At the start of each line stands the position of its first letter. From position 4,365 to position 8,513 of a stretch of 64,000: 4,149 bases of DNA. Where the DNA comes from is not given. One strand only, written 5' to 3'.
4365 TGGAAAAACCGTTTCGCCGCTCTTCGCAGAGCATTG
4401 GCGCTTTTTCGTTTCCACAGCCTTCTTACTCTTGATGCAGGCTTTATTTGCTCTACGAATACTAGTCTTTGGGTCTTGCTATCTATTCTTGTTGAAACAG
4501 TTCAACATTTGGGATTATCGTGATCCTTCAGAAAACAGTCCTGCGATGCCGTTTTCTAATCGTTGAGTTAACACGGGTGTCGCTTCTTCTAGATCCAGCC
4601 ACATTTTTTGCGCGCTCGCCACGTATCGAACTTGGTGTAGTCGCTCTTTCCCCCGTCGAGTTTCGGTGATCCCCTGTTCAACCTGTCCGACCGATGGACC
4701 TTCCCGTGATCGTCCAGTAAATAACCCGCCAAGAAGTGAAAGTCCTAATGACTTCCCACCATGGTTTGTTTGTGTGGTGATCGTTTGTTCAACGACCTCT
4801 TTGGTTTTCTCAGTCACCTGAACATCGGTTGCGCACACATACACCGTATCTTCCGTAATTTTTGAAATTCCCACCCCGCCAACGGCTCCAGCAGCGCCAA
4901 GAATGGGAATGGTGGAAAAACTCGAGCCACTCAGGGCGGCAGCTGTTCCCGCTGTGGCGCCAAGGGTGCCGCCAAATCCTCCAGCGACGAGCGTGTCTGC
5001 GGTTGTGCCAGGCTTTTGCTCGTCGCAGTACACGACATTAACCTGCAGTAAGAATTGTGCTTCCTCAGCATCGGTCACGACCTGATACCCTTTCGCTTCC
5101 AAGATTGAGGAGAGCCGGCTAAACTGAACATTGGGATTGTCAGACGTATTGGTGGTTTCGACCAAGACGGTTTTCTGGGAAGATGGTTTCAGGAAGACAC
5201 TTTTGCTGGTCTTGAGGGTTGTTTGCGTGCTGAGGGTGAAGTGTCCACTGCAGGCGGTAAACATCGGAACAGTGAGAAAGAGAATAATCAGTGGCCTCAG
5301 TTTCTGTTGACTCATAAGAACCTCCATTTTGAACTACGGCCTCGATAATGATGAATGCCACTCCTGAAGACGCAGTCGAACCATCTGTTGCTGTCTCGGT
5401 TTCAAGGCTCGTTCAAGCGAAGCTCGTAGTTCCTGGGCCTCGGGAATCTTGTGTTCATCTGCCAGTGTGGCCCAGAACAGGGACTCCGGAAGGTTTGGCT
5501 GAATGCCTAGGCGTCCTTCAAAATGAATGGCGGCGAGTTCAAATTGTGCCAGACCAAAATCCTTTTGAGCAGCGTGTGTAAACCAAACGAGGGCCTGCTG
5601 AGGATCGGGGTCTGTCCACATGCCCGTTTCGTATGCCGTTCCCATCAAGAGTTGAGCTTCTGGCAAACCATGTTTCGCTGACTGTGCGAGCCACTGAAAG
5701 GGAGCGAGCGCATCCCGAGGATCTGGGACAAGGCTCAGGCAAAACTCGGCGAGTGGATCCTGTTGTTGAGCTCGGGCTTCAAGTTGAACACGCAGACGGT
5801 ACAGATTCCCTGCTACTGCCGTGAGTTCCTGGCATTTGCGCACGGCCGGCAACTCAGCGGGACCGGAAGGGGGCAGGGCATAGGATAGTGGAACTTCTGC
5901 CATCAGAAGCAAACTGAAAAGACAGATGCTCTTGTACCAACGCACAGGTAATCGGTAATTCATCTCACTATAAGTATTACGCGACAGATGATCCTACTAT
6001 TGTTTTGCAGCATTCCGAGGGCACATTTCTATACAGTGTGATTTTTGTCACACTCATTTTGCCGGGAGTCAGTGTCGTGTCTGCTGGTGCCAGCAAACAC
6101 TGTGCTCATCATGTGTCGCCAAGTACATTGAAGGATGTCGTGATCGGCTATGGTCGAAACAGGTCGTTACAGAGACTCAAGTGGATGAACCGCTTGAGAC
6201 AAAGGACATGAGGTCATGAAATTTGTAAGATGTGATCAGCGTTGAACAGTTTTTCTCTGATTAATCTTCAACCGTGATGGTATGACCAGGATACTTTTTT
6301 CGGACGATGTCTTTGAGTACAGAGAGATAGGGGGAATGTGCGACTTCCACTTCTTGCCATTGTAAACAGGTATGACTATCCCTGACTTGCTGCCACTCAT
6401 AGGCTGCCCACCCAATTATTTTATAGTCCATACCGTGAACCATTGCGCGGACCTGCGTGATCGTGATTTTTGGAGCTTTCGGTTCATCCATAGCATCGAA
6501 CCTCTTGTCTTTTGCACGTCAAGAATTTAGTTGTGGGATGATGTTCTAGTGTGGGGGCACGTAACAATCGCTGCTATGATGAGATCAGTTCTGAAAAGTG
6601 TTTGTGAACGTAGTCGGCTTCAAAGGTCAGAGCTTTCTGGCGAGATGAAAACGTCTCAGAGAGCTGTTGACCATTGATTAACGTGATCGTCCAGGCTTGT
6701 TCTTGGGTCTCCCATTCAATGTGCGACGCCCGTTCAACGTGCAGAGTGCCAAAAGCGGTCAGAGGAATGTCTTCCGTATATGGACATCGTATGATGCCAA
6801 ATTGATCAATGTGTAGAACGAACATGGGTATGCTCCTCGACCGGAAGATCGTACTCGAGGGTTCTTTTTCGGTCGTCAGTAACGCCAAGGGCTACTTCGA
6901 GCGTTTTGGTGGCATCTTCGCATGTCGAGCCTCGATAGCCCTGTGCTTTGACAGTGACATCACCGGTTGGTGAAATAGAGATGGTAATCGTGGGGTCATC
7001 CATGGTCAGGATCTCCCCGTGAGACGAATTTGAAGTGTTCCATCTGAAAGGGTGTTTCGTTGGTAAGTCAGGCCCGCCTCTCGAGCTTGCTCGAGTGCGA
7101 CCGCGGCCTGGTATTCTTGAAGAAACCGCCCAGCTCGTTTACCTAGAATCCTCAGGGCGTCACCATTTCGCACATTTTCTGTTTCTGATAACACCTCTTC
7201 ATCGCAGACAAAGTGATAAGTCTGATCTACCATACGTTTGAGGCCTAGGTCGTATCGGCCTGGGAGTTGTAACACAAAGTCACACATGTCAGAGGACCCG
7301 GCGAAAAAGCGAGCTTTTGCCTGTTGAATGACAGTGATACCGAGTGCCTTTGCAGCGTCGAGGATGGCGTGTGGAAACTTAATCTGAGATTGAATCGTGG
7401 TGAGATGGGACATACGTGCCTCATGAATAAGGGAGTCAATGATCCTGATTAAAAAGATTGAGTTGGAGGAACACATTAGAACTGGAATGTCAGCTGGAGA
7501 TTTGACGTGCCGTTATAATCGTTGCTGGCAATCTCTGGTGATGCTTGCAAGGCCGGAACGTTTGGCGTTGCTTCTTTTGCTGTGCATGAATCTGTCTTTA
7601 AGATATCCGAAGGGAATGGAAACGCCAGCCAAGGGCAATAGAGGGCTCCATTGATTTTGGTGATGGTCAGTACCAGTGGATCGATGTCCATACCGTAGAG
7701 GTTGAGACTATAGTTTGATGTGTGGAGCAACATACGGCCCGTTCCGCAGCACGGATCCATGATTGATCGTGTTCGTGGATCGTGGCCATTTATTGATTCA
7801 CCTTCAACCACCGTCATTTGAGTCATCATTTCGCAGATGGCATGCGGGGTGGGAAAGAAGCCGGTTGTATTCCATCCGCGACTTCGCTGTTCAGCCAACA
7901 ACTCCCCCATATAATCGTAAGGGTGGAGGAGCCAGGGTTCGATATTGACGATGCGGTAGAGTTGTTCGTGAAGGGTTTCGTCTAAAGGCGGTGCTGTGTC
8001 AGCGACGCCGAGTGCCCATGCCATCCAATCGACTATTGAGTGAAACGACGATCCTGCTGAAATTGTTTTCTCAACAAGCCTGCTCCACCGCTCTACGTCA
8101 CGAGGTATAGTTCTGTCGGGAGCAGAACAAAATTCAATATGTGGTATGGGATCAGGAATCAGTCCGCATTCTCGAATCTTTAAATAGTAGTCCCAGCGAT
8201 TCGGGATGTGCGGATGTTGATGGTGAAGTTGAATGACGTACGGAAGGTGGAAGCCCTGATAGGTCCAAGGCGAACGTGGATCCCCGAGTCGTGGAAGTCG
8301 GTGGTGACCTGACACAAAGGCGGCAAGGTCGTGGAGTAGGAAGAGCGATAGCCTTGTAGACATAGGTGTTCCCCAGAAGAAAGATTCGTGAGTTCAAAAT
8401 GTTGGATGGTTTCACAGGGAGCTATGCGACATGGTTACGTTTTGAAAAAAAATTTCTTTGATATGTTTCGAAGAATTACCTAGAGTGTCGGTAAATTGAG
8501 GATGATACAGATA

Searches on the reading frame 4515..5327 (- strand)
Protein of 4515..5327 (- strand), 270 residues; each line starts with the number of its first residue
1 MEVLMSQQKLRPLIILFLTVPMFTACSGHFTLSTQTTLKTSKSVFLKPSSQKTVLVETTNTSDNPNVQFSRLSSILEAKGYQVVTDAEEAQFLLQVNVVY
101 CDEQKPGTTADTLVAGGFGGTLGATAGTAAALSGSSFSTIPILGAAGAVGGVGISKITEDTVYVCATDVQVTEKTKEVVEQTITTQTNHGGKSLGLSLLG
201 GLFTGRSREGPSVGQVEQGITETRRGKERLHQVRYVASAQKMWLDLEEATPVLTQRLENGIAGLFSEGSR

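Call 72: search_protein_families(library=pfam, proteins=[window:4515-5327:-], max_evalue=0.0001)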
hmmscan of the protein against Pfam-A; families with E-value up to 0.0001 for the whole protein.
window:4515-5327:- (270 aa): 1 family
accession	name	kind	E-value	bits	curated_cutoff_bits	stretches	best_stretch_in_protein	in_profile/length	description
PF05818.17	TraT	-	3.3e-47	161.5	31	1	35-265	3-214/214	Enterobacterial TraT complement resistance protein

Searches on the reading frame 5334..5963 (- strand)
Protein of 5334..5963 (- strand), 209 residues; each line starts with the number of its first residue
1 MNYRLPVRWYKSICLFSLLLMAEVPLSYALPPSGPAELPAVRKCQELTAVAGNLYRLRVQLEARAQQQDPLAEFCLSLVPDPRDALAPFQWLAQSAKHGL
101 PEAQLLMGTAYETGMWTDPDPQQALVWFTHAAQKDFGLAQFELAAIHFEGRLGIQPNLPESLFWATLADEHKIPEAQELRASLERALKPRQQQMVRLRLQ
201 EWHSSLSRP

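Call 72: search_protein_families(library=pfam, proteins=[window:5334-5963:-], max_evalue=0.0001)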
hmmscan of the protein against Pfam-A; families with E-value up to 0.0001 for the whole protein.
window:5334-5963:- (209 aa): 1 family
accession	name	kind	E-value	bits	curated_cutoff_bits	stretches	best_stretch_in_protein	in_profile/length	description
PF08238.18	Sel1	-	2.3e-11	44.2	30.7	0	101-135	1-35/36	Sel1 repeat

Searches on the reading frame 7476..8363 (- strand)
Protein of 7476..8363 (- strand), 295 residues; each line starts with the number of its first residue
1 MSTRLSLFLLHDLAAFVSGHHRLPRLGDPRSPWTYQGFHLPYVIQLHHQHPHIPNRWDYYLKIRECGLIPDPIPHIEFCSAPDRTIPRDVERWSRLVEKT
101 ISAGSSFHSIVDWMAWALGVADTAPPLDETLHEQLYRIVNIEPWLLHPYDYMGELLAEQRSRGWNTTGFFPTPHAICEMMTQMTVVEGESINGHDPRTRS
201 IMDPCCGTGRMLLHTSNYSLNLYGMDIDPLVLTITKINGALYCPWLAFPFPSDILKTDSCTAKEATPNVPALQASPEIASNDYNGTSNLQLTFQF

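Call 72: search_protein_families(library=pfam, proteins=[window:7476-8363:-], max_evalue=0.0001)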
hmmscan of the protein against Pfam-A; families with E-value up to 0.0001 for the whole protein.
window:7476-8363:- (295 aa): 1 family
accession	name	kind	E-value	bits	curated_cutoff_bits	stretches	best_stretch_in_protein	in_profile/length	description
PF02384.22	N6_Mtase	-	6.9e-07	29.3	20.4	1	165-241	23-99/311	N-6 DNA Methylase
